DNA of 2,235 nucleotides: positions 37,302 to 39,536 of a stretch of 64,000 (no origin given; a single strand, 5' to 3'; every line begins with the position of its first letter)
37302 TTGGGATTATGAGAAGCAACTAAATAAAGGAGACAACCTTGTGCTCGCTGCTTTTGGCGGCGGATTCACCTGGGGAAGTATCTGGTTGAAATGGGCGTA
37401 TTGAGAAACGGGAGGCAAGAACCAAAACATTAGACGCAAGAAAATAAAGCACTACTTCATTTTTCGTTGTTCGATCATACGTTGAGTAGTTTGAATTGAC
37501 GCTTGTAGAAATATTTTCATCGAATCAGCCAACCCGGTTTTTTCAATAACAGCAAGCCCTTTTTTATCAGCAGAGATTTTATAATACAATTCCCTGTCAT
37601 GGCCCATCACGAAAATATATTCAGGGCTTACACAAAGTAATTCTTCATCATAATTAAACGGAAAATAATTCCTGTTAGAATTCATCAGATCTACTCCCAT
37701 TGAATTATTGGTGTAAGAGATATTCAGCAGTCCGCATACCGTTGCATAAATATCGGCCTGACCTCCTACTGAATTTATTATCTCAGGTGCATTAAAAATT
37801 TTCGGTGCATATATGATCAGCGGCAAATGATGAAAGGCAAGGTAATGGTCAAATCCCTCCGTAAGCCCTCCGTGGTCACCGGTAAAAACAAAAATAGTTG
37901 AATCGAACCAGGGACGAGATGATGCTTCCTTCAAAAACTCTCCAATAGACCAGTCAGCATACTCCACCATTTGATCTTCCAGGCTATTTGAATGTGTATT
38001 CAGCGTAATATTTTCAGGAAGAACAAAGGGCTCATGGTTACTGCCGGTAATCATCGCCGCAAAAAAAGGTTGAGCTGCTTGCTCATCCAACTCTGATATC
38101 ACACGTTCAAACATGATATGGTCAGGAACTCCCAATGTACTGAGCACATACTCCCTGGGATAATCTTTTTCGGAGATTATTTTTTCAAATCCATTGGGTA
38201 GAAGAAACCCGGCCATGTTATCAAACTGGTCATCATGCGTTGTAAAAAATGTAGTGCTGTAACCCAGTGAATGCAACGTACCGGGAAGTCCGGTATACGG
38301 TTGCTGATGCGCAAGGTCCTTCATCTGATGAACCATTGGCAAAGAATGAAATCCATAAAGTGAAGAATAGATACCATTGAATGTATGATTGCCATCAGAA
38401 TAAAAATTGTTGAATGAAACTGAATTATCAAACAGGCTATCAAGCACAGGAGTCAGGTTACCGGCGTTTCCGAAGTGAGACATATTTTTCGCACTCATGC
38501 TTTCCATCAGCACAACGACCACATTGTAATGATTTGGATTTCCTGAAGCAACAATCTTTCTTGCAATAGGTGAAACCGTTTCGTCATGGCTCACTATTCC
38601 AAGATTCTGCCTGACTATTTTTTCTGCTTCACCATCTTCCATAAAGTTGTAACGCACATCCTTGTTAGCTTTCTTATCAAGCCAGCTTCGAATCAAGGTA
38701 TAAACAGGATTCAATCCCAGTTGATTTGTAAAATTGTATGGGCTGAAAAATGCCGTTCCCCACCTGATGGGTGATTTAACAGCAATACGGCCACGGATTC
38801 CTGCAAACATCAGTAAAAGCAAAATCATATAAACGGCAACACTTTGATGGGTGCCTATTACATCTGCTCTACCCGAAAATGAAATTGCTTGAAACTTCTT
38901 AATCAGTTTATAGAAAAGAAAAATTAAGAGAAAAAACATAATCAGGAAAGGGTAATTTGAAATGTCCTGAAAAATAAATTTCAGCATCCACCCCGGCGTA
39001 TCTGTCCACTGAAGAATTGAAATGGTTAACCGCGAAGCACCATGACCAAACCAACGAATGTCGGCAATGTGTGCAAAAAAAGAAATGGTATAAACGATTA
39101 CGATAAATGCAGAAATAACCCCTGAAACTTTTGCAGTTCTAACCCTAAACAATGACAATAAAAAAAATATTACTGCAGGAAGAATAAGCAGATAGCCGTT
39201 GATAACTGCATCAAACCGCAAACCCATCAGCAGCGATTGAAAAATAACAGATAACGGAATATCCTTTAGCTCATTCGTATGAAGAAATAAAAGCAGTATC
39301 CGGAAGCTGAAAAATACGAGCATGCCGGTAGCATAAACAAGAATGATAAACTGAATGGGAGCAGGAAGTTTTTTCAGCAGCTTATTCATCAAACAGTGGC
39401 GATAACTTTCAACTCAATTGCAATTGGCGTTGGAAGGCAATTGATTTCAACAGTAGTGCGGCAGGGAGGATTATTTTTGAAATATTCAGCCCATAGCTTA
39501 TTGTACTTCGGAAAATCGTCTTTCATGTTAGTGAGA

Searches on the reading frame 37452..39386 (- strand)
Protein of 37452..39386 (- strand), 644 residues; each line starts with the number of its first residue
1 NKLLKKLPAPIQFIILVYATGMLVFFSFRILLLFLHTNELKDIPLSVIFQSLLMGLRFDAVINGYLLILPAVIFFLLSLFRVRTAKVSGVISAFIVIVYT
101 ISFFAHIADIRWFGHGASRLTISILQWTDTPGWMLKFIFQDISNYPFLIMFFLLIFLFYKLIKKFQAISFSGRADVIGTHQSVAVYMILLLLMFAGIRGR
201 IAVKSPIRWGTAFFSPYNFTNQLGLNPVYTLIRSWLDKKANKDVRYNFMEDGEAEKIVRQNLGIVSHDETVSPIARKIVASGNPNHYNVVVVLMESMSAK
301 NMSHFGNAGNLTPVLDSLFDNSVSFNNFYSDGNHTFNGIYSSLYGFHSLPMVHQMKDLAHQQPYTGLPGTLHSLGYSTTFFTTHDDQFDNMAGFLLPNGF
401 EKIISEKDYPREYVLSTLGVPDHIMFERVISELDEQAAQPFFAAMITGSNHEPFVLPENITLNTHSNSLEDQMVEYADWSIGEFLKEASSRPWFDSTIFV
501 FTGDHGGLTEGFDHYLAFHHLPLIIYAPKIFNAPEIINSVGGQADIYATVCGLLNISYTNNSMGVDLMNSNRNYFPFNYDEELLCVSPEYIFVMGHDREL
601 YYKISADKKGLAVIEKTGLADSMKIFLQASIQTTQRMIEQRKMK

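Call 67: search_protein_families(library=pfam, max_evalue=0.00001, proteins=[window:37452-39386:-])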
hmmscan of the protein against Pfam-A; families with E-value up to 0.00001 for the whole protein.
window:37452-39386:- (644 aa): 1 family
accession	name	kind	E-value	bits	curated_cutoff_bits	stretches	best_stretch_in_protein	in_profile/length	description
PF00884.28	Sulfatase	-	3.4e-38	132.1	25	1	288-556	2-301/301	Sulfatase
